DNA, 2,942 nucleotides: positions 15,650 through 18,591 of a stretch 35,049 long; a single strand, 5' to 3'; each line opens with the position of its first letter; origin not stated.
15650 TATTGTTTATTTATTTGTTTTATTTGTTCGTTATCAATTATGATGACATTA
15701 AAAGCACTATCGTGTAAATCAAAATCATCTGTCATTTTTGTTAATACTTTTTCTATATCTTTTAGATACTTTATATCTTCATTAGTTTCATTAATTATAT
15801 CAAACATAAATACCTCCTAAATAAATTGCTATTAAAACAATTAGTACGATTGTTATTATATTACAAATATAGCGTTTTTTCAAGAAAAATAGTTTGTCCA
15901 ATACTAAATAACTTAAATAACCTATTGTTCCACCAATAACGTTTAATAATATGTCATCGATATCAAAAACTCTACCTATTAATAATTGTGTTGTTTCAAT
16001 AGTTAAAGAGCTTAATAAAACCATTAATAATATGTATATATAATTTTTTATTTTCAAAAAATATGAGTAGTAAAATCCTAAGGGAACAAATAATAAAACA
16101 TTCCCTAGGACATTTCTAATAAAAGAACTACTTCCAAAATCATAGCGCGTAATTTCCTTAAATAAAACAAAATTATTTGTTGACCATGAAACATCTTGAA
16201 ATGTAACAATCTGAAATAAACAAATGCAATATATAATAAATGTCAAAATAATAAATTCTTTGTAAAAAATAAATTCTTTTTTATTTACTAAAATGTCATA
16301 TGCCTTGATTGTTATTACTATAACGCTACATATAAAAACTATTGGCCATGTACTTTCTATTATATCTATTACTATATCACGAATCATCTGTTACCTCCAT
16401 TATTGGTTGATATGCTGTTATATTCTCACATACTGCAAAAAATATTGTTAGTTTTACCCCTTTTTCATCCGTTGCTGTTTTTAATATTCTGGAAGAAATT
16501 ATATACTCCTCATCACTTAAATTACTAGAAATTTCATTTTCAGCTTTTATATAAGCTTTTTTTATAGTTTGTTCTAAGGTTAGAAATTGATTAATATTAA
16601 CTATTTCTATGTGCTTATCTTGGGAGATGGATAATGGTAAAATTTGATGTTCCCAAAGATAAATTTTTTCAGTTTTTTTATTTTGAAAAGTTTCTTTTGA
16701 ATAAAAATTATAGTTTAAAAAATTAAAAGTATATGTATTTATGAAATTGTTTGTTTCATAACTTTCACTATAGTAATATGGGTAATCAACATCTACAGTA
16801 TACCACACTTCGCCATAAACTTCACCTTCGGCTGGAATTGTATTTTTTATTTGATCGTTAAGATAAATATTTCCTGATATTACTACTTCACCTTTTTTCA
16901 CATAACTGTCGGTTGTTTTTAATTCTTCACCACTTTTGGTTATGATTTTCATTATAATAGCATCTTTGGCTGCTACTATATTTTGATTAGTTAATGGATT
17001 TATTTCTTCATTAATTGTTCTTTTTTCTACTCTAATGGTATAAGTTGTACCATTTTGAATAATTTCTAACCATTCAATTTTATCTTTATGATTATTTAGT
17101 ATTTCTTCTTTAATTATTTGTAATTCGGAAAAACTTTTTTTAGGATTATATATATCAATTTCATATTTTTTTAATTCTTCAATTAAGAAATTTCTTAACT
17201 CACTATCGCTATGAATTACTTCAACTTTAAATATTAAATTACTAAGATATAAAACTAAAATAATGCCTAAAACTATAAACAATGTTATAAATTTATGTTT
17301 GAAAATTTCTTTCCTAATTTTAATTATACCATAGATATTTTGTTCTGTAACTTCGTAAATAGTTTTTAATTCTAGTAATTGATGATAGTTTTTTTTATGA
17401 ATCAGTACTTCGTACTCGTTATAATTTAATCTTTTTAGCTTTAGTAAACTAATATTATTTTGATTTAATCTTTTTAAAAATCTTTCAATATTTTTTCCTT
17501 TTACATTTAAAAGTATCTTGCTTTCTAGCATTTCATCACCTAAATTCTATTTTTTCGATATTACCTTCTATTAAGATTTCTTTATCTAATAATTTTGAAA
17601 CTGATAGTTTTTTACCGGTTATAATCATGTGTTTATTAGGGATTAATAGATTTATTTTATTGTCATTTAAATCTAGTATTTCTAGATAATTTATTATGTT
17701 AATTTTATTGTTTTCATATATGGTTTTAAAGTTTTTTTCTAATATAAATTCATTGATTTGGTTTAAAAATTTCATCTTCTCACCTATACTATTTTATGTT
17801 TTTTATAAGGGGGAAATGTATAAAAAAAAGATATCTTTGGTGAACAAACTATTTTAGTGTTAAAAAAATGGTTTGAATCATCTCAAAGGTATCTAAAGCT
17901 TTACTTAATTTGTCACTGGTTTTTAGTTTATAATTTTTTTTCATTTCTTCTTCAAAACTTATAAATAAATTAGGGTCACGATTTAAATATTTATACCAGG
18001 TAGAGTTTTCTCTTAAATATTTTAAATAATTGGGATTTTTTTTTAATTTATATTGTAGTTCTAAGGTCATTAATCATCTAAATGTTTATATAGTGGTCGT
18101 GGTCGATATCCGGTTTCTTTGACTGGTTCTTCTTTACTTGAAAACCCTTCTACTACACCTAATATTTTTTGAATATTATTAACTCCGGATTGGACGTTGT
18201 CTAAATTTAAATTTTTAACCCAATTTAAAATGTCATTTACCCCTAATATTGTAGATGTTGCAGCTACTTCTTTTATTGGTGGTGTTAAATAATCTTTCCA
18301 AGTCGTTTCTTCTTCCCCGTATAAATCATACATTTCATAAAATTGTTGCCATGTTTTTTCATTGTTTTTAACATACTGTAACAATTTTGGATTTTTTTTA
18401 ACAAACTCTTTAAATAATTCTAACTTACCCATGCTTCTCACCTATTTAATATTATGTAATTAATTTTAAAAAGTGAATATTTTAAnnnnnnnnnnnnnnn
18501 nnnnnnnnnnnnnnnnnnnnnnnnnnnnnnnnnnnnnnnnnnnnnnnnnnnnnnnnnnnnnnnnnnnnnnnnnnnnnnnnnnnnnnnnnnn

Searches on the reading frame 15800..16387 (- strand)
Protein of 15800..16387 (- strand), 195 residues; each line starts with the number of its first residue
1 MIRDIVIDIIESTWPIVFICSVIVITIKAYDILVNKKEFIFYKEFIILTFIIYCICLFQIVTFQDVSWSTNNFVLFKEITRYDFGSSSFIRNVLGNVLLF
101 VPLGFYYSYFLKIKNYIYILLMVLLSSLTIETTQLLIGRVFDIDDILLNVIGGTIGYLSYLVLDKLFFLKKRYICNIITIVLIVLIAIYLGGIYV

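Call 7: search_protein_families(library=ncbifam, proteins=[window:15800-16387:-], max_evalue=0.00001)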
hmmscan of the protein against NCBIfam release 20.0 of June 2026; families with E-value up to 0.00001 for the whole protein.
window:15800-16387:- (195 aa): 2 families
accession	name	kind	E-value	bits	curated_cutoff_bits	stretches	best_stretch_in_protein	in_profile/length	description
NF000142.1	vanZ-Pt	exception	6.3e-11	42.6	260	1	70-163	50-140/143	glycopeptide resistance protein VanZ-Pt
NF000145.1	vanZ-F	exception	6.3e-08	33.1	375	1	17-182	10-178/206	glycopeptide resistance protein VanZ-F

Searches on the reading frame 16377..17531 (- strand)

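Call 63: search_protein_families(library=pfam, proteins=[window:16377-17531:-], max_evalue=0.001)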
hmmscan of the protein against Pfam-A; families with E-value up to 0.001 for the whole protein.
window:16377-17531:- (384 aa): 1 family
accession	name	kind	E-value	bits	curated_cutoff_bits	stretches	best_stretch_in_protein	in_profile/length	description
PF06898.16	YqfD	-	3.4e-59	201.1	25.2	1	5-371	6-379/379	Putative stage IV sporulation protein YqfD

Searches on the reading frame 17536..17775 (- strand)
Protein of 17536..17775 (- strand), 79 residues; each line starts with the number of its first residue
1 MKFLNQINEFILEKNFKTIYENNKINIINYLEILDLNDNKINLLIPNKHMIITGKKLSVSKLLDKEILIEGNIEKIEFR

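Call 25: search_protein_families(library=pfam, proteins=[window:17536-17775:-], max_evalue=0.01)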
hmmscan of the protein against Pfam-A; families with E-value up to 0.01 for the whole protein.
window:17536-17775:- (79 aa): 1 family
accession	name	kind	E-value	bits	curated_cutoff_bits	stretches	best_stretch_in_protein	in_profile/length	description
PF07873.16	YabP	-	7.8e-12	45.3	27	1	18-78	4-64/64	YabP family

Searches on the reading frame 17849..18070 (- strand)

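Call 25: search_protein_families(library=pfam, proteins=[window:17849-18070:-], max_evalue=0.01)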
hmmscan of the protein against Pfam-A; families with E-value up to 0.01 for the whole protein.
window:17849-18070:- (73 aa): 1 family
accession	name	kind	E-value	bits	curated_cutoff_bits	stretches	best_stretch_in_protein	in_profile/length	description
PF14003.11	YlbE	-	4.2e-09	37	27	1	14-68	2-56/61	YlbE-like protein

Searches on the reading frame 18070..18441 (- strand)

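Call 7: search_protein_families(library=ncbifam, proteins=[window:18070-18441:-], max_evalue=0.00001)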
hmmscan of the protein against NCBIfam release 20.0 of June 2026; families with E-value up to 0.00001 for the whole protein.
window:18070-18441:- (123 aa): 0 families

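Call 25: search_protein_families(library=pfam, proteins=[window:18070-18441:-], max_evalue=0.01)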
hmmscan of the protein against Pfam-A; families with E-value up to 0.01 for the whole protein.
window:18070-18441:- (123 aa): 2 families
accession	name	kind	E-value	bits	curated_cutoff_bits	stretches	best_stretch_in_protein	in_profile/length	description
PF14071.11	YlbD_coat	-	5.9e-19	69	27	1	10-100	3-101/126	Putative coat protein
PF11860.13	Muramidase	-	0.0061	17.3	22.3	0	5-39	122-154/175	N-acetylmuramidase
